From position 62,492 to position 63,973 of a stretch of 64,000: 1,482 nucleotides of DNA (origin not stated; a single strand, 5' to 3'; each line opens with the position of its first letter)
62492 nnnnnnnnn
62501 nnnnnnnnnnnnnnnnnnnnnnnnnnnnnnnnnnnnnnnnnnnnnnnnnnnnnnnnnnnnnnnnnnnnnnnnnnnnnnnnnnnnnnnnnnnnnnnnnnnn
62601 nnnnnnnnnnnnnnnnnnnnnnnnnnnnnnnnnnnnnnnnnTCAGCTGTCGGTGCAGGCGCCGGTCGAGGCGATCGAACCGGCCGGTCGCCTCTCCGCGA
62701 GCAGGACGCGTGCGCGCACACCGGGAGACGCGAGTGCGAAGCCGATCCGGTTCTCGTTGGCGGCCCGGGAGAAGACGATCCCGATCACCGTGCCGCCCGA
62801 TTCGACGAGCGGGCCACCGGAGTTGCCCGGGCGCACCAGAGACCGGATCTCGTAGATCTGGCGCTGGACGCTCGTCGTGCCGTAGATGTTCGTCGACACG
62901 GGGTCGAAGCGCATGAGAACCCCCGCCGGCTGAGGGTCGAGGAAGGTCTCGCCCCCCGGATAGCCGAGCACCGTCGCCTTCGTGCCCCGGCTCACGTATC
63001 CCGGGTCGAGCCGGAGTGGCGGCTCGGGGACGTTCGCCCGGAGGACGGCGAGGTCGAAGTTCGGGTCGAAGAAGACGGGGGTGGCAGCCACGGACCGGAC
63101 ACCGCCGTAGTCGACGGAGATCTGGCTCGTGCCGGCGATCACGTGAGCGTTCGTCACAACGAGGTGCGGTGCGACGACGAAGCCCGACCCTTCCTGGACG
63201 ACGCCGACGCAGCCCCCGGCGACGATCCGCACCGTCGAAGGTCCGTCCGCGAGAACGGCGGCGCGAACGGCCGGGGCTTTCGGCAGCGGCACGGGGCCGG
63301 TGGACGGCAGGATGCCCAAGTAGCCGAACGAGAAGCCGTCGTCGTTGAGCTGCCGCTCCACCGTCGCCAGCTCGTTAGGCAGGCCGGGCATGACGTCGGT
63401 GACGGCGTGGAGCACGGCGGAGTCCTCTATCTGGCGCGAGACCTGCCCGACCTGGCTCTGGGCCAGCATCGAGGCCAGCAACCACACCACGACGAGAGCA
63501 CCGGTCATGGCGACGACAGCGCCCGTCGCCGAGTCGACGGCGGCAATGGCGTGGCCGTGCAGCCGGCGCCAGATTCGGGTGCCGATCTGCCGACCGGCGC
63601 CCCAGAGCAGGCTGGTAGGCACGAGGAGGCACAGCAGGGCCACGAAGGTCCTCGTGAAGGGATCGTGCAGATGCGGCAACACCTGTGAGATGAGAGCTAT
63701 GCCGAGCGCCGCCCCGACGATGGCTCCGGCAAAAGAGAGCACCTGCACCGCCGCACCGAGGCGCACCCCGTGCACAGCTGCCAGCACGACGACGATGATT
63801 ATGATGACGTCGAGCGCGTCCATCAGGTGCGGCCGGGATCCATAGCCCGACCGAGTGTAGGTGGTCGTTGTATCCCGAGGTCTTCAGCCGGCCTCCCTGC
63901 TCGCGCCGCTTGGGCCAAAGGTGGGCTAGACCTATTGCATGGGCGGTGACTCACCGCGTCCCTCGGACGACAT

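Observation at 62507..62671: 33-bp tandem array that re-copies the last codons and the stop codon of marP four times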

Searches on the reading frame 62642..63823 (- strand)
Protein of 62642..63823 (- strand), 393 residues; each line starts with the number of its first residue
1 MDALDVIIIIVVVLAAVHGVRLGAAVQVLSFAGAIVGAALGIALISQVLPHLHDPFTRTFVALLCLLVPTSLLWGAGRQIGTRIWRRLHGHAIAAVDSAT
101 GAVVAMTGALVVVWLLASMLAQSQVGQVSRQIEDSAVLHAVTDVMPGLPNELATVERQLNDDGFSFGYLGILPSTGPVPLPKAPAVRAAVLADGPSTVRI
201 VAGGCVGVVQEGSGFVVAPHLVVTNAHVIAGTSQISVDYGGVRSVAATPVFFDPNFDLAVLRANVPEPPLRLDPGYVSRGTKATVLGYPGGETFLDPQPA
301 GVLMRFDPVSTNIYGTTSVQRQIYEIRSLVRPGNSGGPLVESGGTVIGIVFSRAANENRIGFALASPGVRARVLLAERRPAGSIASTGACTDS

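Call 9: find_encoding_contigs(protein=window:62642-63823:-, flank=10000, max_places=10)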
Protein window:62642-63823:- (393 aa): no gene with exactly this product is on record in the collection.

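Call 10: find_homologous_proteins(query=window:62642-63823:-)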
Query window:62642-63823:- (393 aa): 2765 proteins with E <= 0.001 among 8000 candidates; the best 120 are listed.
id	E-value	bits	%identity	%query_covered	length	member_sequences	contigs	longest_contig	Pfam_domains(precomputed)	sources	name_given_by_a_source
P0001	2.1e-248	842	100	100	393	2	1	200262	PF13365.13,PF02674.23,PF00089.33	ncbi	-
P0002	8.3e-227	771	92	96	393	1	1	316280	PF13365.13,PF02674.23,PF00089.33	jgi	jgi:S1-C subfamily serine protease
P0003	9.7e-206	701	84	95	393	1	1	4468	PF13365.13,PF02674.23,PF00089.33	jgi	jgi:S1-C subfamily serine protease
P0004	6.9e-202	689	84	95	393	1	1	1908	PF13365.13,PF02674.23,PF00089.33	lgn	-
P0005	1.5e-162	559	90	73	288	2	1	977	PF13365.13,PF00089.33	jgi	jgi:S1-C subfamily serine protease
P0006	3.0e-160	552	88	41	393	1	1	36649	PF13365.13,PF02674.23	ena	-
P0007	6.9e-153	527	65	99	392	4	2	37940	PF13365.13,PF02674.23,PF00089.33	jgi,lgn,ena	jgi:S1-C subfamily serine protease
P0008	2.8e-151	522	67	99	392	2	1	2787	PF13365.13,PF02674.23,PF00089.33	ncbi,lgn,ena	-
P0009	1.7e-150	520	65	100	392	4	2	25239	PF13365.13,PF02674.23,PF00089.33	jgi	-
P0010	2.4e-150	519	64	100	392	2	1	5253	PF13365.13,PF02674.23,PF00089.33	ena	-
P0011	4.6e-149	515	62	100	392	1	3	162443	PF13365.13,PF02674.23,PF00089.33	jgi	jgi:S1-C subfamily serine protease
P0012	2.8e-147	509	63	100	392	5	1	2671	PF13365.13,PF02674.23,PF00089.33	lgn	-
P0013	3.5e-145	502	64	99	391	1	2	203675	PF13365.13,PF02674.23,PF00089.33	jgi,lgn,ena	-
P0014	2.6e-140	486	61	99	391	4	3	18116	PF13365.13,PF02674.23,PF00089.33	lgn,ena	-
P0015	1.3e-139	484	62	95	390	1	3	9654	PF13365.13,PF02674.23,PF00089.33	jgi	jgi:S1-C subfamily serine protease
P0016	1.5e-139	484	61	99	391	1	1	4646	PF13365.13,PF02674.23,PF00089.33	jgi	jgi:S1-C subfamily serine protease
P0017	2.7e-137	476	59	96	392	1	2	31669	PF13365.13,PF02674.23,PF00089.33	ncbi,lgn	ncbi:MAG: MarP family serine protease [Acidimicrobiales bacterium]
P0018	5.9e-137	475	60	99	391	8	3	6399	PF13365.13,PF02674.23,PF00089.33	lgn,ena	-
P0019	5.5e-136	472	61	99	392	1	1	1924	PF13365.13,PF02674.23,PF00089.33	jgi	-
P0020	5.9e-136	472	60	99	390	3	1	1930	PF13365.13,PF02674.23,PF00089.33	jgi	jgi:S1-C subfamily serine protease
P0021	1.2e-135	471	58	96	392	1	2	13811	PF13365.13,PF02674.23,PF00089.33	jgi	jgi:S1-C subfamily serine protease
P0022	1.6e-135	470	61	99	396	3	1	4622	PF13365.13,PF02674.23,PF00089.33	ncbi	-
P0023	1.7e-135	470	61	95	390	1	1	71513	PF13365.13,PF02674.23,PF00089.33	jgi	jgi:S1-C subfamily serine protease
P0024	3.3e-135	469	60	99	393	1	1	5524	PF13365.13,PF02674.23,PF00089.33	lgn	-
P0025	4.0e-135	469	61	99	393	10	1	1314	PF13365.13,PF02674.23,PF00089.33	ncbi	-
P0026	1.3e-134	467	60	95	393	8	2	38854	PF13365.13,PF02674.23,PF00089.33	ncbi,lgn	-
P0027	3.5e-134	466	59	99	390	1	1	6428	PF13365.13,PF02674.23,PF00089.33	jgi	jgi:S1-C subfamily serine protease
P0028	7.0e-134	465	60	95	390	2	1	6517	PF13365.13,PF02674.23,PF00089.33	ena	-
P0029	5.5e-133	462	59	99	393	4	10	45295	PF13365.13,PF02674.23,PF00089.33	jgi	jgi:S1-C subfamily serine protease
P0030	5.5e-133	462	59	99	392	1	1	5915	PF13365.13,PF02674.23,PF00089.33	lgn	-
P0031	1.7e-132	460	58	99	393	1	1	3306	PF13365.13,PF02674.23,PF00089.33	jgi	-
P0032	5.6e-132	459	59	95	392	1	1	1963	PF13365.13,PF02674.23,PF00089.33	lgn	-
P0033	9.2e-132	458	60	95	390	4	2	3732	PF13365.13,PF02674.23,PF00089.33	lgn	-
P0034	9.6e-132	458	59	99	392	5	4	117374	PF13365.13,PF02674.23,PF00089.33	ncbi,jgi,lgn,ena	ncbi:MAG: MarP family serine protease [Acidimicrobiales bacterium]|jgi:S1-C subfamily serine proteas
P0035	5.9e-131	455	56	99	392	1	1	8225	PF13365.13,PF02674.23,PF00089.33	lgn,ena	-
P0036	2.1e-128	447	57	99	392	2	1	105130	PF13365.13,PF02674.23,PF00089.33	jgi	jgi:S1-C subfamily serine protease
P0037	1.7e-127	444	58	99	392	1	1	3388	PF13365.13,PF02674.23,PF00089.33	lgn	-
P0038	1.1e-126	441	57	99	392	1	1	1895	PF13365.13,PF02674.23,PF00089.33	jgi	-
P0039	1.2e-126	441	58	99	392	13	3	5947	PF13365.13,PF02674.23,PF00089.33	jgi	jgi:S1-C subfamily serine protease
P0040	6.4e-126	439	56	99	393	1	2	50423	PF13365.13,PF02674.23,PF00089.33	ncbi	ncbi:MAG: MarP family serine protease [Acidimicrobiales bacterium]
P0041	1.3e-124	434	57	99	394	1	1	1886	PF13365.13,PF02674.23,PF00089.33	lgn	-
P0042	1.2e-121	425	55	99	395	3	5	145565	PF13365.13,PF02674.23,PF00089.33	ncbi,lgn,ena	-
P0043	1.9e-120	421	56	100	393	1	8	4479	PF13365.13,PF02674.23,PF00089.33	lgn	-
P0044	1.3e-119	418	56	99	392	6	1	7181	PF13365.13,PF02674.23,PF00089.33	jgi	jgi:S1-C subfamily serine protease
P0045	2.6e-119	417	54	100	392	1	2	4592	PF13365.13,PF02674.23,PF00089.33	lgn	-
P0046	3.7e-119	416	56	99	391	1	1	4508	PF13365.13,PF02674.23,PF00089.33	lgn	-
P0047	1.1e-118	415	55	100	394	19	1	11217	PF13365.13,PF02674.23,PF00089.33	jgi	jgi:hypothetical protein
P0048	2.7e-118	414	53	100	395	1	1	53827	PF13365.13,PF02674.23,PF00089.33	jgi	jgi:S1-C subfamily serine protease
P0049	3.7e-118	413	55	100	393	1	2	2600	PF13365.13,PF02674.23,PF00089.33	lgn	-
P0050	5.2e-118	413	54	99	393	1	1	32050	PF13365.13,PF02674.23,PF00089.33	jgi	jgi:S1-C subfamily serine protease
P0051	1.8e-117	411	54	100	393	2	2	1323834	PF13365.13,PF02674.23,PF00089.33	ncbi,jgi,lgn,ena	ncbi:MAG: MarP family serine protease [Acidimicrobiales bacterium]|jgi:S1-C subfamily serine proteas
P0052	2.6e-117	410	56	100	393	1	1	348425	PF13365.13,PF02674.23,PF00089.33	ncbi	ncbi:MAG: MarP family serine protease [Acidimicrobiales bacterium]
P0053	2.7e-117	410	53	100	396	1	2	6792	PF13365.13,PF02674.23,PF00089.33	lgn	-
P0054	3.1e-117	410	53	99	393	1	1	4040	PF13365.13,PF02674.23,PF00089.33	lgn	-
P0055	3.2e-117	410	54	99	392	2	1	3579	PF13365.13,PF02674.23,PF00089.33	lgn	-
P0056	6.8e-117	409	52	100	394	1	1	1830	PF13365.13,PF02674.23,PF00089.33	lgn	-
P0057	1.4e-116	408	53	99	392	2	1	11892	PF13365.13,PF02674.23,PF00089.33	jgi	jgi:S1-C subfamily serine protease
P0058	2.1e-116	407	64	81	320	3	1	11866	PF13365.13,PF00089.33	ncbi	ncbi:MAG: MarP family serine protease, partial [Acidimicrobiales bacterium]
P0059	2.3e-116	407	53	100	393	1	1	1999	PF13365.13,PF02674.23,PF00089.33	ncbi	-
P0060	1.9e-114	401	52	100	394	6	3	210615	PF13365.13,PF02674.23,PF00089.33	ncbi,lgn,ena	-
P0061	3.4e-114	400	52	99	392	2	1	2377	PF13365.13,PF02674.23,PF00089.33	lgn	-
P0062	9.9e-113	395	52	99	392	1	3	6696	PF13365.13,PF02674.23,PF00089.33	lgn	-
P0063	1.3e-112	395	56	100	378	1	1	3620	PF13365.13,PF02674.23,PF00089.33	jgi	jgi:Trypsin-like peptidase domain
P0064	5.1e-112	393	54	94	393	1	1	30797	PF13365.13,PF02674.23,PF00089.33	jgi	jgi:S1-C subfamily serine protease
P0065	1.7e-111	391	52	100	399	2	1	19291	PF13365.13,PF02674.23,PF00089.33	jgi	jgi:S1-C subfamily serine protease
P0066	2.7e-111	391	51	100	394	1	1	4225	PF13365.13,PF02674.23,PF00089.33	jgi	jgi:S1-C subfamily serine protease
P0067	2.9e-111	390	51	99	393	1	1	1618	PF13365.13,PF02674.23,PF00089.33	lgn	-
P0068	4.0e-111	390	53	99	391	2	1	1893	PF13365.13,PF02674.23,PF00089.33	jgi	jgi:S1-C subfamily serine protease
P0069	5.5e-111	390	53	99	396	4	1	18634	PF13365.13,PF02674.23,PF00089.33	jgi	jgi:S1-C subfamily serine protease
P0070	2.2e-110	388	53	99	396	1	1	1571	PF13365.13,PF02674.23,PF00089.33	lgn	-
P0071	4.0e-110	387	57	86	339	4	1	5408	PF13365.13,PF00089.33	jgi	jgi:S1-C subfamily serine protease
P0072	5.0e-110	386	53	99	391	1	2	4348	PF13365.13,PF02674.23,PF00089.33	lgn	-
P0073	5.8e-110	386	53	99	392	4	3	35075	PF13365.13,PF02674.23,PF00089.33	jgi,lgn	jgi:S1-C subfamily serine protease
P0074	2.4e-109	384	53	99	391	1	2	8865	PF13365.13,PF02674.23,PF00089.33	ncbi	-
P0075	5.1e-108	380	52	99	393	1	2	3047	PF13365.13,PF02674.23,PF00089.33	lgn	-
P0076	5.2e-108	380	51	99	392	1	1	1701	PF13365.13,PF02674.23,PF00089.33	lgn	-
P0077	6.3e-108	379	52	99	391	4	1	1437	PF13365.13,PF02674.23,PF00089.33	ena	-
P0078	6.5e-108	379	53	99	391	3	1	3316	PF13365.13,PF02674.23,PF00089.33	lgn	-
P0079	1.7e-107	378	53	99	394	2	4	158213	PF13365.13,PF02674.23,PF00089.33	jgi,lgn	-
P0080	1.9e-107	378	52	99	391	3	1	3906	PF13365.13,PF02674.23,PF00089.33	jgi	jgi:S1-C subfamily serine protease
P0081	2.8e-107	377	51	99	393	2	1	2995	PF13365.13,PF02674.23,PF00089.33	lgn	-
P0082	4.1e-107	377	50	96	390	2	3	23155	PF13365.13,PF02674.23,PF00089.33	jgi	-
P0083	4.2e-107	377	59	84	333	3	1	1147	PF13365.13,PF00089.33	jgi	jgi:S1-C subfamily serine protease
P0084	5.0e-107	376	52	97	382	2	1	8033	PF13365.13,PF02674.23,PF00089.33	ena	-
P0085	5.9e-107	376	51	100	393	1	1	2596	PF13365.13,PF02674.23,PF00089.33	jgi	jgi:S1-C subfamily serine protease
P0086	8.1e-107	376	50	99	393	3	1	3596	PF13365.13,PF02674.23,PF00089.33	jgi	jgi:S1-C subfamily serine protease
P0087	1.2e-106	375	51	100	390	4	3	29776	PF13365.13,PF02674.23,PF00089.33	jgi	-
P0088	1.3e-106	375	52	99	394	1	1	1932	PF13365.13,PF02674.23,PF00089.33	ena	-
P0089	1.8e-106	375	52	99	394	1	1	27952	PF13365.13,PF02674.23,PF00089.33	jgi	jgi:S1-C subfamily serine protease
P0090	2.1e-106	374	50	99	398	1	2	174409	PF13365.13,PF02674.23,PF00089.33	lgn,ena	-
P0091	7.3e-106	373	53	99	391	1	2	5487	PF13365.13,PF02674.23,PF00089.33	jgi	-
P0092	8.7e-106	372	52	99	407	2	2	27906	PF13365.13,PF02674.23,PF00089.33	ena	-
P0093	1.3e-105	372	51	100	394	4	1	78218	PF13365.13,PF02674.23,PF00089.33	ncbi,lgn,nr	ncbi:MAG: Colicin production protein [Acidimicrobiaceae bacterium]|nr:Colicin production protein [Ac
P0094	1.6e-105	372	50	100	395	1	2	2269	PF13365.13,PF02674.23,PF00089.33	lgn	-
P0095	2.8e-105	371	52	95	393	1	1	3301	PF13365.13,PF02674.23,PF00089.33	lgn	-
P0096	4.8e-105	370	51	99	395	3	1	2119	PF13365.13,PF02674.23,PF00089.33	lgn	-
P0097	6.5e-105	370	53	99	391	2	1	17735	PF13365.13,PF02674.23,PF00089.33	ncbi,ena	-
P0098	6.6e-105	370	52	95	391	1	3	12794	PF13365.13,PF02674.23,PF00089.33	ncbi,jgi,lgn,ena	ncbi:MAG: MarP family serine protease [Acidimicrobiales bacterium]|jgi:S1-C subfamily serine proteas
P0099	7.9e-105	369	52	100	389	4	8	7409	PF13365.13,PF02674.23,PF00089.33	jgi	jgi:S1-C subfamily serine protease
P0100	1.3e-104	369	50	94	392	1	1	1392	PF13365.13,PF02674.23,PF00089.33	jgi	jgi:S1-C subfamily serine protease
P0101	1.7e-104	368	51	95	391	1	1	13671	PF13365.13,PF02674.23,PF00089.33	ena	-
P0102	2.5e-104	368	51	95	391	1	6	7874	PF13365.13,PF02674.23,PF00089.33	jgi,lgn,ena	jgi:S1-C subfamily serine protease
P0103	4.7e-104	367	53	99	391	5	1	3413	PF13365.13,PF02674.23,PF00089.33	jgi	jgi:uncharacterized membrane protein required for colicin V production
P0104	5.4e-104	366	51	95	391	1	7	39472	PF13365.13,PF02674.23,PF00089.33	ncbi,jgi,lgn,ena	jgi:S1-C subfamily serine protease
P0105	5.8e-104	366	51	99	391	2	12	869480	PF13365.13,PF02674.23,PF00089.33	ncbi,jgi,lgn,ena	ncbi:MAG: MarP family serine protease [Acidimicrobiales bacterium]|jgi:S1-C subfamily serine proteas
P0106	6.0e-104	366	49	99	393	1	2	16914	PF13365.13,PF02674.23,PF00089.33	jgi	jgi:S1-C subfamily serine protease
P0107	6.4e-104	366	51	99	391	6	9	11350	PF13365.13,PF02674.23,PF00089.33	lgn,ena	-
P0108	7.8e-104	366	53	95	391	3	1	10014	PF13365.13,PF02674.23,PF00089.33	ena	-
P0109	8.8e-104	366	49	99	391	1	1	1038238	PF13365.13,PF02674.23,PF00089.33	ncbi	-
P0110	1.1e-103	366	53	99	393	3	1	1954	PF13365.13,PF02674.23,PF00089.33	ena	-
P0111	1.1e-103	365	52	99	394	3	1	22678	PF13365.13,PF02674.23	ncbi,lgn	-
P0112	1.3e-103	365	52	95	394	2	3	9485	PF13365.13,PF02674.23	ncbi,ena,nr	ncbi:MAG TPA: MarP family serine protease [Acidimicrobiales bacterium]|nr:MarP family serine proteas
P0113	1.3e-103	365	52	99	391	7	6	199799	PF13365.13,PF02674.23,PF00089.33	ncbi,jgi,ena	ncbi:MAG: MarP family serine protease [Acidimicrobiales bacterium]|jgi:uncharacterized membrane prot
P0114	3.0e-103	364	51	99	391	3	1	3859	PF13365.13,PF02674.23,PF00089.33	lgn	-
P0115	5.1e-103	363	52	95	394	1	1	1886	PF13365.13,PF02674.23,PF00089.33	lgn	-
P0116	8.8e-103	363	48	100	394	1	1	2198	PF13365.13,PF02674.23,PF00089.33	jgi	jgi:S1-C subfamily serine protease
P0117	1.4e-102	362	51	100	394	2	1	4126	PF13365.13,PF02674.23,PF00089.33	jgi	jgi:S1-C subfamily serine protease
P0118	1.8e-102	361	50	99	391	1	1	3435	PF13365.13,PF02674.23,PF00089.33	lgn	-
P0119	4.1e-102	360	51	99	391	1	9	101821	PF13365.13,PF02674.23,PF00089.33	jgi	jgi:S1-C subfamily serine protease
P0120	4.8e-102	360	51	99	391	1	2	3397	PF13365.13,PF02674.23,PF00089.33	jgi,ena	-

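Call 11: search_protein_families(library=pfam, proteins=[window:62642-63823:-])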
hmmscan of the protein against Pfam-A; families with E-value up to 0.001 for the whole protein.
window:62642-63823:- (393 aa): 3 families
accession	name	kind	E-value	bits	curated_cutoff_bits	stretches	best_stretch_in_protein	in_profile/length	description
PF13365.12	Trypsin_2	-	4.4e-21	76.6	27.6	1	212-349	1-144/144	Trypsin-like peptidase domain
PF02674.22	Colicin_V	-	1.6e-13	51.3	29.3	1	4-145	1-143/144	Colicin V production protein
PF00089.32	Trypsin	-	1e-09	39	20.6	1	210-363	19-210/220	Trypsin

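Call 13: find_encoding_contigs(protein=P0001, flank=3000, max_places=4)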
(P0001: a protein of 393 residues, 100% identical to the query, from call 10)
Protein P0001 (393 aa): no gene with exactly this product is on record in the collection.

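Call 14: find_encoding_contigs(protein=P0002, flank=3000, max_places=4)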
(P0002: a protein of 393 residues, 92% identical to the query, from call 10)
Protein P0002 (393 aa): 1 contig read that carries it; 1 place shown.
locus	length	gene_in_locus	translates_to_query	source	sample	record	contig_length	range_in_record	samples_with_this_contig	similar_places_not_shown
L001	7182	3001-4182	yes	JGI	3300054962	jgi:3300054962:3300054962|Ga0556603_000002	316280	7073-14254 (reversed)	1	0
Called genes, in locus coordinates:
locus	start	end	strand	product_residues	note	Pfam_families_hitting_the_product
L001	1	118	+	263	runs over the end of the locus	PF00160:Pro_isomerase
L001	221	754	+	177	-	PF00160:Pro_isomerase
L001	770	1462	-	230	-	PF03575:Peptidase_S51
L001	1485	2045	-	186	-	PF00300:His_Phos_1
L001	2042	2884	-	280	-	PF01988:VIT1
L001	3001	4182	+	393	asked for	PF02674:Colicin_V, PF00089:Trypsin, PF13365:Trypsin_2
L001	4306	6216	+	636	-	PF19291:TREH_N, PF00723:Glyco_hydro_15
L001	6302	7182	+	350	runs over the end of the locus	PF08240:ADH_N, PF16912:Glu_dehyd_C, PF00107:ADH_zinc_N (weak)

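Call 15: find_encoding_contigs(protein=P0006, flank=3000, max_places=4)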
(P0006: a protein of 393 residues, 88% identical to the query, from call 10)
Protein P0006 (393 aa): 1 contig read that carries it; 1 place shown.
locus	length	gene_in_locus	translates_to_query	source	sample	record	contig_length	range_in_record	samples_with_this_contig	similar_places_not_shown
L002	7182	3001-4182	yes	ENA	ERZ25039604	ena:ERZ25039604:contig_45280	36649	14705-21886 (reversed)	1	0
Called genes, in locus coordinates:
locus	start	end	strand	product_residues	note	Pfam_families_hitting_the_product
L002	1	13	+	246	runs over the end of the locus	-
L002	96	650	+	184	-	PF00160:Pro_isomerase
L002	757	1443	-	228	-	PF03575:Peptidase_S51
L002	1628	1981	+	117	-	-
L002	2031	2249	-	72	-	PF01988:VIT1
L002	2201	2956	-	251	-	-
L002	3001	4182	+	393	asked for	PF02674:Colicin_V, PF13365:Trypsin_2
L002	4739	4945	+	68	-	-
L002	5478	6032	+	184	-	PF00723:Glyco_hydro_15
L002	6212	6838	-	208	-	-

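Call 21: find_encoding_contigs(protein=P0003, flank=3000, max_places=4)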
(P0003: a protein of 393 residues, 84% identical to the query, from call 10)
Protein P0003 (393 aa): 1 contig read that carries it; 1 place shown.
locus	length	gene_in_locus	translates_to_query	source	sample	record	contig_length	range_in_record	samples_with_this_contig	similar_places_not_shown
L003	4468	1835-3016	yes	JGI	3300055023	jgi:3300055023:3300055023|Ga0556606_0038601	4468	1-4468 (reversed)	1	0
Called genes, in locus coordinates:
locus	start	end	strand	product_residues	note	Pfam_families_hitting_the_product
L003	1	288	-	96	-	?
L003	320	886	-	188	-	PF00300:His_Phos_1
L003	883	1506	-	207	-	PF01988:VIT1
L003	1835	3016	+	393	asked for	PF02674:Colicin_V, PF00089:Trypsin, PF13365:Trypsin_2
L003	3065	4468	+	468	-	?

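Call 22: find_encoding_contigs(protein=P0004, flank=3000, max_places=4)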
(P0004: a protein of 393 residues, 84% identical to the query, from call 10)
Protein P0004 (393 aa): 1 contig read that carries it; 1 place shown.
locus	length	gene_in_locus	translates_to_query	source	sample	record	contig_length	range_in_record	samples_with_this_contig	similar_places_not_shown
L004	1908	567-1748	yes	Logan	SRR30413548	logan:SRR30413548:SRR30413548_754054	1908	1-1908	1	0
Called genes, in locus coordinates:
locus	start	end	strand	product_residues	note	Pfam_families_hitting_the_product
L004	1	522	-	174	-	?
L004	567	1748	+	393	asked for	PF02674:Colicin_V, PF00089:Trypsin, PF13365:Trypsin_2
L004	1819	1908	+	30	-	?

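Call 23: find_encoding_contigs(protein=P0005, flank=3000, max_places=4)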
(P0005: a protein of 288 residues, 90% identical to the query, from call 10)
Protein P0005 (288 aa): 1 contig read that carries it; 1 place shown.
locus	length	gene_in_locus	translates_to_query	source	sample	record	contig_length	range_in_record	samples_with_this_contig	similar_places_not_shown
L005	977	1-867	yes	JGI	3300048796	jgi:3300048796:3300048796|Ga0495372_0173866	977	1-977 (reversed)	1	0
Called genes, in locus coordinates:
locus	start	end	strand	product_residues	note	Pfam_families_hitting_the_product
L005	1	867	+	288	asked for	PF00089:Trypsin, PF13365:Trypsin_2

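Call 27: find_related_loci(query=window:62642-63823:-, collection=genome_contigs, flank=3000)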
Query window:62642-63823:- (393 aa) in genome_contigs; peptide patterns used: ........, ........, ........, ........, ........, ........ (x = any residue, [..] = any of these).
151 stretches matched a pattern; 5 encode a relative of the query (tblastn E <= 1e-3); 5 distinct loci.
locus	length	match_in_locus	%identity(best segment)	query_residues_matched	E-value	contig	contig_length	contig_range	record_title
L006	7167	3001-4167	59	1-390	2e-131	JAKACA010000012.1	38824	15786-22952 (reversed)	MAG: Actinomycetes bacterium isolate WH2.bin64 NODE_1567_length_38824_cov_2.212523, whole genome shotgun sequence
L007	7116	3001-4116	60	18-390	1e-130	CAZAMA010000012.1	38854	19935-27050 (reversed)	MAG TPA_asm: uncultured Acidimicrobiaceae bacterium isolate SRP226684_co1_16 genome assembly, contig: NODE_557_length_38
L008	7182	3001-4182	54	1-393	2e-111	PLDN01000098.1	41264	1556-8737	MAG: Acidimicrobiaceae bacterium isolate palsa_601 73.20111000_P2D.26_contig_5871, whole genome shotgun sequence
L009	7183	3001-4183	88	1-392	1e-105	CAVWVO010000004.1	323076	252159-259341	MAG: uncultured Actinomycetota bacterium isolate MFD09603.bin.4.860 genome assembly, contig: contig_20926, whole genome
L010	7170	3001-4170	59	1-390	7e-134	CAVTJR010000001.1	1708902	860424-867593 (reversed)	MAG: uncultured Actinomycetota bacterium isolate MFD05580.bin.1.93 genome assembly, contig: contig_26444, whole genome s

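Call 28: find_related_loci(query=window:62642-63823:-, collection=metagenome_contigs, flank=3000)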
Query window:62642-63823:- (393 aa) in metagenome_contigs; peptide patterns used: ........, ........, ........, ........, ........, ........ (x = any residue, [..] = any of these).
279 stretches matched a pattern; 3 encode a relative of the query (tblastn E <= 1e-3); 3 distinct loci.
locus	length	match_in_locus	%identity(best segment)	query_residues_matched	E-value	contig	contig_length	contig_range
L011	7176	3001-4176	90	1-392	0e+0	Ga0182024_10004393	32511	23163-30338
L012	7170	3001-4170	59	1-390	3e-134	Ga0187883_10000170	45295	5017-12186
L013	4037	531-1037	28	212-372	2e-7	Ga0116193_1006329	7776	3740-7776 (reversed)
